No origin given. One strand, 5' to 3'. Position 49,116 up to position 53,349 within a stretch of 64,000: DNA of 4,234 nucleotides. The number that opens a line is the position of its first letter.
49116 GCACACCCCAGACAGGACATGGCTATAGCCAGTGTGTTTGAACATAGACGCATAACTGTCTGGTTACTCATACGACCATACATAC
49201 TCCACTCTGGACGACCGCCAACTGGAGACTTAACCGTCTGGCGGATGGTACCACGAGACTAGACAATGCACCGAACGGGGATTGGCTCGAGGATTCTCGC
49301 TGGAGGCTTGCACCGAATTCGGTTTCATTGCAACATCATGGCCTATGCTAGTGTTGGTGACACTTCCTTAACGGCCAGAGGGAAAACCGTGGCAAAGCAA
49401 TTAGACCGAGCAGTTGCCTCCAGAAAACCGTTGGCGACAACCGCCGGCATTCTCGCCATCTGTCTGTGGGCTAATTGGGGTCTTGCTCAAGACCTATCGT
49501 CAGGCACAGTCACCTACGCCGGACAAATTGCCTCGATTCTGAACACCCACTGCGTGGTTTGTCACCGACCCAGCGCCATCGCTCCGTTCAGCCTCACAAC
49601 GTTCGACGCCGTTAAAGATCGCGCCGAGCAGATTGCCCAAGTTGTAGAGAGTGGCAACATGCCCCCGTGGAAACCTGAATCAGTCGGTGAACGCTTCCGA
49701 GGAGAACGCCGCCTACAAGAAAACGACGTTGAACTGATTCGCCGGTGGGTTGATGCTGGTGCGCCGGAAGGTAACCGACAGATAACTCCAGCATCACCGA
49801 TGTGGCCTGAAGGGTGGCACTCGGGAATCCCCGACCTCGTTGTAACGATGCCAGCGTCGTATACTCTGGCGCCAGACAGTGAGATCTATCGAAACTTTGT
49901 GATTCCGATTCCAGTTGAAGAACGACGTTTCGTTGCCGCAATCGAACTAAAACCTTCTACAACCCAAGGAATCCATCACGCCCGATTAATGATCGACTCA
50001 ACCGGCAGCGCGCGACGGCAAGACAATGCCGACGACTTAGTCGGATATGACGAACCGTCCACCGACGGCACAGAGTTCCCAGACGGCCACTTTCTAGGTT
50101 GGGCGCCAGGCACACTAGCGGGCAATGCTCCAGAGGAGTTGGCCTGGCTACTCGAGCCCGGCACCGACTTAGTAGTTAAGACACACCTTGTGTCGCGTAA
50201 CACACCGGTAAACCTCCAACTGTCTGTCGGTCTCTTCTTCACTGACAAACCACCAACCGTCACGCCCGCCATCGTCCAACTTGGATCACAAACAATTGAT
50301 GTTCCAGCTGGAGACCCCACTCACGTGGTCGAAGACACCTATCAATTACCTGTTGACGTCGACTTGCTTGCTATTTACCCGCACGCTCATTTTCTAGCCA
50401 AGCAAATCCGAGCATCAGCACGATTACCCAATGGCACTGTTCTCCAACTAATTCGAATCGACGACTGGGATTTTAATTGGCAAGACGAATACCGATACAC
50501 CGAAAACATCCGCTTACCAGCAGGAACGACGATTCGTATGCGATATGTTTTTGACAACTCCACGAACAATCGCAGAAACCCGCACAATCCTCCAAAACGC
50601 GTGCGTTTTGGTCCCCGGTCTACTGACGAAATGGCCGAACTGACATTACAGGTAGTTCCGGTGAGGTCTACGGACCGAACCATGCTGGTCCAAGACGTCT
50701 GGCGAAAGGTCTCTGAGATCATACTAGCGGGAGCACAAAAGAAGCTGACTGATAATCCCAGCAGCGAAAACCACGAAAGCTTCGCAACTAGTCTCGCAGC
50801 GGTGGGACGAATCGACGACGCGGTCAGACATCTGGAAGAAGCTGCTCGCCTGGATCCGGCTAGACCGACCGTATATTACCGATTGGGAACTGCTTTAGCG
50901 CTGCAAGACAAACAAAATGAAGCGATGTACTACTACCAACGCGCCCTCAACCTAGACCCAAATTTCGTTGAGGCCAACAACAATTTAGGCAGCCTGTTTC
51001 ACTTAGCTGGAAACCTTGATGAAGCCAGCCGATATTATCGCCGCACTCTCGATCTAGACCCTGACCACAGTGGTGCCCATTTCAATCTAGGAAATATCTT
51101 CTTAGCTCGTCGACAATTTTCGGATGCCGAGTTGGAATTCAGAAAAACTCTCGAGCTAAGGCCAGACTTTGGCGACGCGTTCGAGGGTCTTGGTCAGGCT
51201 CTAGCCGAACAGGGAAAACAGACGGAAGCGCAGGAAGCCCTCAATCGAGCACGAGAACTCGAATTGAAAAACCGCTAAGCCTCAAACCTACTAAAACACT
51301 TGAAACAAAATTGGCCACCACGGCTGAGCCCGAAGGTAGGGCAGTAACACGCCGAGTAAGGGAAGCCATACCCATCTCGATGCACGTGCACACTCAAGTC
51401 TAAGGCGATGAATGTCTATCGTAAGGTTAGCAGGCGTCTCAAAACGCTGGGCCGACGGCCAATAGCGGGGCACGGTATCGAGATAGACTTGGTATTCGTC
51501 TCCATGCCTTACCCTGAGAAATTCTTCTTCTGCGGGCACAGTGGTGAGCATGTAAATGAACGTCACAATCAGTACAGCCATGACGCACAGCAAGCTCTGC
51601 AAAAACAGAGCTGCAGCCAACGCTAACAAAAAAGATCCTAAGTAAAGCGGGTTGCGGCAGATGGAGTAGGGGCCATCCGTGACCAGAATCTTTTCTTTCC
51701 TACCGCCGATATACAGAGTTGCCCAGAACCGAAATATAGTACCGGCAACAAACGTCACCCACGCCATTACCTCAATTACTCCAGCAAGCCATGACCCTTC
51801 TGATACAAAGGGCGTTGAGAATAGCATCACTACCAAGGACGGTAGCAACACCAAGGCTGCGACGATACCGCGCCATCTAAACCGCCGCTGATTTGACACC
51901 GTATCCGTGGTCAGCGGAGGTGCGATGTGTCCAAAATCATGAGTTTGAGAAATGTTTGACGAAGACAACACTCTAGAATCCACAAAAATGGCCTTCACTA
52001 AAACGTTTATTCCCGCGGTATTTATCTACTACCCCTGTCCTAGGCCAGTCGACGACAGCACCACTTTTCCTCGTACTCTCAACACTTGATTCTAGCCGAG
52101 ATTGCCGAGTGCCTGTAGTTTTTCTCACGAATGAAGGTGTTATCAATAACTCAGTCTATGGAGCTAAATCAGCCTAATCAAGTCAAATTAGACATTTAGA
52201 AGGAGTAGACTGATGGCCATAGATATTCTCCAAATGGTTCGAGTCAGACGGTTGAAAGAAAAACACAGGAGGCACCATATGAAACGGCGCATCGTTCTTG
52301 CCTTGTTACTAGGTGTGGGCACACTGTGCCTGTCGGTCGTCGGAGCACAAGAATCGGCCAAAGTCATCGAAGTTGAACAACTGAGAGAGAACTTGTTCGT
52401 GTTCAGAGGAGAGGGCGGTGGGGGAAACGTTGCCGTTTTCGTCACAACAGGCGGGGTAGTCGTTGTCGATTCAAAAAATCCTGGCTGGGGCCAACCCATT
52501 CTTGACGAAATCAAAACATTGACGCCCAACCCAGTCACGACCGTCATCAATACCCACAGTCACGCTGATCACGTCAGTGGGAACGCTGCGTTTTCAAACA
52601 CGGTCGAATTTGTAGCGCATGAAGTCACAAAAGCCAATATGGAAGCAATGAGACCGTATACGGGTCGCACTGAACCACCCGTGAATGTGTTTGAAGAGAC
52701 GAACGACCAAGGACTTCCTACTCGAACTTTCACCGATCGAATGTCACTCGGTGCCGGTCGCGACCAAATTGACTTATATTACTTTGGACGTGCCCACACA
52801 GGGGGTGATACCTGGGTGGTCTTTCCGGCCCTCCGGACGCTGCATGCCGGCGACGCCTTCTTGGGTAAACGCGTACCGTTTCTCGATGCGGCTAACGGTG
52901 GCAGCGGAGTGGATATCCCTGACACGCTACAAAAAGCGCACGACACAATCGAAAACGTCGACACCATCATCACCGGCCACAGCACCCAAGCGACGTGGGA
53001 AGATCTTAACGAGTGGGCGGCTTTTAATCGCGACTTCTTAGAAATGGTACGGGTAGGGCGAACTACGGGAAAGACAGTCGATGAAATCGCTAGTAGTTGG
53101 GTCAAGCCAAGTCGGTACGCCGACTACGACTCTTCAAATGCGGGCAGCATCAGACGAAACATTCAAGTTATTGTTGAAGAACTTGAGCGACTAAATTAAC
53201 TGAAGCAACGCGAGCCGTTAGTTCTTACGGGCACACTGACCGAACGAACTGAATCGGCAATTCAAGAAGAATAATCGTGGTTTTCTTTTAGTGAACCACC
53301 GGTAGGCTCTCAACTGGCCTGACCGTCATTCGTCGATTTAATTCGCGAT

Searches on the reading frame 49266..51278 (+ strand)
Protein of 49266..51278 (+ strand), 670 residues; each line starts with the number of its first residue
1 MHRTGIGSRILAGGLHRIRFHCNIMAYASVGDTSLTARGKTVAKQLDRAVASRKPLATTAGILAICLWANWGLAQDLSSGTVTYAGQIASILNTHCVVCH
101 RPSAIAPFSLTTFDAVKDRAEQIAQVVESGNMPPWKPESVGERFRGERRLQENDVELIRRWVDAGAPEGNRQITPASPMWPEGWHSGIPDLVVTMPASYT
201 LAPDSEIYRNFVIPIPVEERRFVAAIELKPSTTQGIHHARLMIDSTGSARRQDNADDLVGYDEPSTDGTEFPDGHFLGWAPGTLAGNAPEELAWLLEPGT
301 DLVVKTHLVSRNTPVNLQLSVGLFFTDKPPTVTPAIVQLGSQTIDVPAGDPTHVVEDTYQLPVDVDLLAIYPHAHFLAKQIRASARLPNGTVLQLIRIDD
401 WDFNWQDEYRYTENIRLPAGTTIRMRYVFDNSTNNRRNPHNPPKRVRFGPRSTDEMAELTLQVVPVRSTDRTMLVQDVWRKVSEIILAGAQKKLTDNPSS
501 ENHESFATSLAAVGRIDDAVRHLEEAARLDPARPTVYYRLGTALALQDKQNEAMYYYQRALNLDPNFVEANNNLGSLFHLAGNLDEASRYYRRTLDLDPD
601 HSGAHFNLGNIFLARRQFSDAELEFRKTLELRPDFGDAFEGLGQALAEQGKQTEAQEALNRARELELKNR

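Call 3: search_protein_families(library=pfam, proteins=[window:49266-51278:+], max_evalue=0.01)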
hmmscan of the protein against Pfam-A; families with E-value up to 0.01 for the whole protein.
window:49266-51278:+ (670 aa): 22 families
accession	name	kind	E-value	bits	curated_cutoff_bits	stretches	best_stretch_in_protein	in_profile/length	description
PF00515.34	TPR_1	-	2.2e-26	91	27.8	3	536-567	3-34/34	Tetratricopeptide repeat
PF07719.23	TPR_2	-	3.6e-26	89.5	27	3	535-566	2-33/34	Tetratricopeptide repeat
PF13414.12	TPR_11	-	3.5e-24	84.6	26.8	3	547-581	7-41/42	TPR repeat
PF13432.12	TPR_16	-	2.5e-21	76.2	32.7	4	607-663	2-58/65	Tetratricopeptide repeat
PF13431.12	TPR_17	-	1e-20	72.7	24.4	3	556-587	1-32/34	Tetratricopeptide repeat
PF13181.12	TPR_8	-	1.2e-17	62.9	25.7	2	569-601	2-34/34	Tetratricopeptide repeat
PF13424.12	TPR_12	-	2.5e-15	56.8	30.1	2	570-633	5-76/77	Tetratricopeptide repeat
PF14559.12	TPR_19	-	3.9e-15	56.4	25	4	581-622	4-45/68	Tetratricopeptide repeat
PF13428.12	TPR_14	-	1.4e-13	50.5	23.5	2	507-542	8-43/44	Tetratricopeptide repeat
PF13176.12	TPR_7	-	4.4e-10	39.3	27.9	1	573-600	4-33/36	Tetratricopeptide repeat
PF13174.12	TPR_6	-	7.1e-07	29.9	26.3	0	536-566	2-32/33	Tetratricopeptide repeat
PF03704.23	BTAD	-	1.5e-06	29.1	22.1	1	502-560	64-122/146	Bacterial transcriptional activator domain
PF24575.1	TPR_Slam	-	2.5e-06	28.3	35.2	1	575-625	54-104/104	Surface lipoprotein assembly modifier, N-terminal TPR repeats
PF13374.12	TPR_10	-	6.2e-06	26.5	27.5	0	572-596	6-30/42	Tetratricopeptide repeat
PF23914.1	TPR_CcmH_CycH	-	2.6e-05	24.5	42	0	511-598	61-151/158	Cytochrome c-type biogenesis protein H TPR domain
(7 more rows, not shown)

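Call 5: search_protein_families(library=ncbifam, proteins=[window:49266-51278:+], max_evalue=0.1)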
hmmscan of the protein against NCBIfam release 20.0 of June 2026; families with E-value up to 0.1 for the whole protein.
window:49266-51278:+ (670 aa): 31 families (the best 25 are shown)
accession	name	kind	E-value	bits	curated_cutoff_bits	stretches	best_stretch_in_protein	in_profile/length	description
NF040959.1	MamA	equivalog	7.9e-19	67.9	200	1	506-666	43-203/204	magnetosome protein MamA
NF033762.1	social_mot_Tgl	equivalog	1.3e-18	67.3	225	2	498-595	29-127/252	social motility TPR repeat lipoprotein Tgl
TIGR02521.1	type_IV_pilW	equivalog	9.5e-16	58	154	1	511-663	42-196/234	type IV pilus biogenesis/stability protein PilW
TIGR02917.1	PEP_TPR_lipo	equivalog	6.3e-15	54.1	312.2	1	506-660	607-760/899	XrtA/PEP-CTERM system TPR-repeat protein PrsT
NF033920.0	C39_PA2778_fam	equivalog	9.6e-14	51.4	150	2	582-665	170-253/255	PA2778 family cysteine peptidase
NF047507.1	TPR_BatC_Lepto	exception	1.3e-09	37.9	175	2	581-639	71-133/214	TPR repeat-containing protein BatC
TIGR00990.1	3a0801s09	subfamily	1.6e-09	37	757.25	1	514-668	345-499/615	mitochondrial import receptor subunit TOM70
NF047558.1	TPR_END_plus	domain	2.5e-09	36.9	32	1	536-569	1-34/56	TPR end-of-group domain-containing protein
NF033758.1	gliding_GltE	equivalog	6.6e-09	35.2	225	2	557-603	75-121/411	adventurous gliding motility TPR repeat lipoprotein GltE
NF008391.2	PRK11189.1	equivalog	2.6e-08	33.7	250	1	550-609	81-140/297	lipoprotein NlpI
NF008520.0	PRK11447.1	equivalog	6.4e-08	30.9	858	1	487-649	258-432/1157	cellulose synthase complex outer membrane protein BcsC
NF047371.1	FlcA_CTERM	equivalog_domain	7.9e-08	31.2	300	2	575-664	445-535/646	periplasmic flagellar collar protein FlcA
TIGR02552.1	LcrH_SycD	equivalog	2.1e-07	30.7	104.8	1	572-632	56-116/136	SycD/LcrH family type III secretion system chaperone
NF002725.1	PRK02603.1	equivalog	3.3e-07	30.5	143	1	517-584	52-122/173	photosystem I assembly protein Ycf3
TIGR00540.1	TPR_hemY_coli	hypoth_equivalog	1e-06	27.8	142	2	512-593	304-384/385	heme biosynthesis-associated TPR protein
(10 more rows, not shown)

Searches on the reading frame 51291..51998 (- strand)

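Call 3: search_protein_families(library=pfam, proteins=[window:51291-51998:-], max_evalue=0.01)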
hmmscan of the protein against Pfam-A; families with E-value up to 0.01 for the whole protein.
window:51291-51998:- (235 aa): 4 families
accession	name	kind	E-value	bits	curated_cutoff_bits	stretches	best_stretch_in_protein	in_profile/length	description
PF04191.18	PEMT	-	8.3e-11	42.7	25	1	99-163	36-100/105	Phospholipid methyltransferase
PF04140.19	ICMT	-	1e-07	32.7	24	1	80-161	14-93/95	Isoprenylcysteine carboxyl methyltransferase (ICMT) family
PF06966.17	DUF1295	-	0.0037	17.2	20.4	1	71-175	116-234/235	Protein of unknown function (DUF1295)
PF09815.14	XK-related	-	0.0082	15.6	24.8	1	37-100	27-97/337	XK-related protein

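Call 5: search_protein_families(library=ncbifam, proteins=[window:51291-51998:-], max_evalue=0.1)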
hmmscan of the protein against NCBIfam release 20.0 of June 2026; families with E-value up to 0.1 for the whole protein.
window:51291-51998:- (235 aa): 3 families
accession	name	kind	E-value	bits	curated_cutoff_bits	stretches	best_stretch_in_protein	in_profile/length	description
TIGR04571.1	LmtA_Leptospira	exception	2.4e-16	60.2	325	1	39-190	14-173/252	lipid A Kdo2 1-phosphate O-methyltransferase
NF040696.1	isopcys_mtase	equivalog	6.6e-13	48.9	160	1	58-181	64-188/190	protein-S-isoprenylcysteine O-methyltransferase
NF045656.1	MeththiolMtaseMddA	equivalog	0.00024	20.5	270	1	110-177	170-234/238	methanethiol S-methyltransferase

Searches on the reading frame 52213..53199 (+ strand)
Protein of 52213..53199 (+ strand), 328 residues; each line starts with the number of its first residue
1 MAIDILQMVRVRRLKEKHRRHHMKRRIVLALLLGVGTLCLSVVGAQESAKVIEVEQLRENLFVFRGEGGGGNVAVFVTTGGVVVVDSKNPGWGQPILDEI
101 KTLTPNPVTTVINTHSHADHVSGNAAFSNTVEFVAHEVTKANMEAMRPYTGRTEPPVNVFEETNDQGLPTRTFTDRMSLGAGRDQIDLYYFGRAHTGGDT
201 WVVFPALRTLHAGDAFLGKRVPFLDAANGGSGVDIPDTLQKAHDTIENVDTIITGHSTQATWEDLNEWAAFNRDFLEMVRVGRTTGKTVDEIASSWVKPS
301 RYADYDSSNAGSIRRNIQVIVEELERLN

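Call 3: search_protein_families(library=pfam, proteins=[window:52213-53199:+], max_evalue=0.01)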
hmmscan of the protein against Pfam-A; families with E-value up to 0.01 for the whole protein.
window:52213-53199:+ (328 aa): 2 families
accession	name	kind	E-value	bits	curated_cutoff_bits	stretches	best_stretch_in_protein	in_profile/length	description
PF00753.33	Lactamase_B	-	2.1e-16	60.9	22.7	1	68-256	3-196/196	Metallo-beta-lactamase superfamily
PF12706.13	Lactamase_B_2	-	2.6e-05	24.3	27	1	101-166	24-94/200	Beta-lactamase superfamily domain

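Call 5: search_protein_families(library=ncbifam, proteins=[window:52213-53199:+], max_evalue=0.1)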
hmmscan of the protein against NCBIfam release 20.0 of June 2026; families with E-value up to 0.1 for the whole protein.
window:52213-53199:+ (328 aa): 43 families (the best 25 are shown)
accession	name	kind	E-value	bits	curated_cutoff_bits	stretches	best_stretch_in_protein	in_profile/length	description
TIGR04559.1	SoxH_rel_PQQ_2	hypoth_equivalog_domain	3.4e-25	89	280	1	68-325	27-281/283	quinoprotein relay system zinc metallohydrolase 2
NF033087.1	bla_subclass_B2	equivalog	1.2e-16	61.1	240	1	54-260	4-207/221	subclass B2 metallo-beta-lactamase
NF033088.2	bla_subclass_B1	equivalog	1.9e-16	60.4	200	1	52-263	6-207/217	subclass B1 metallo-beta-lactamase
TIGR04558.1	SoxH_rel_PQQ_1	hypoth_equivalog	2.5e-15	56.3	300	1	68-257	31-214/285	quinoprotein relay system zinc metallohydrolase 1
NF012229.1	bla_class_B_core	domain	2.9e-15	56.7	100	1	75-205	19-139/139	metallo-beta-lactamase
NF012146.1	blaB-IND-MUS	exception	5.7e-14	52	270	1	38-261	11-223/237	BlaB/IND/MUS family subclass B1 metallo-beta-lactamase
NF000453.2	blaPEDO-3_fam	exception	1.4e-13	50.9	400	1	37-266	8-227/237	PEDO-3 family subclass B1 metallo-beta-lactamase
NF012224.1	blaSFH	exception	4.3e-13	49.2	550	1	47-259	18-231/250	SFH family subclass B2 metallo-beta-lactamase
NF012225.0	blaSFH_gen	exception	9.8e-13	48.1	440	1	71-259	45-233/252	SFH-related subclass B2 metallo-beta-lactamase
NF038166.1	blaYEM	exception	2.7e-12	46.9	535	1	48-259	19-227/246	YEM family subclass B2 metallo-beta-lactamase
NF033107.1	blaB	exception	1.5e-10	41.2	500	1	26-213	2-177/247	BlaB family subclass B1 metallo-beta-lactamase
NF038003.2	blaPFM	exception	2.7e-09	36.8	525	1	72-258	47-233/253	PFM family subclass B2 metallo-beta-lactamase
NF012137.0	bla_xUS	exception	3.9e-09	36.3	400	1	41-258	15-220/246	MUS/TUS/MOC family subclass B1 metallo-beta-lactamase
NF047753.1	blaSPI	exception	2.5e-08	33.9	500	2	66-129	47-111/239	SPI family subclass B1 metallo-beta-lactamase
NF038046.1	blaCVI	exception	9.8e-08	31.8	575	1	68-257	42-227/255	CVI family subclass B2 metallo-beta-lactamase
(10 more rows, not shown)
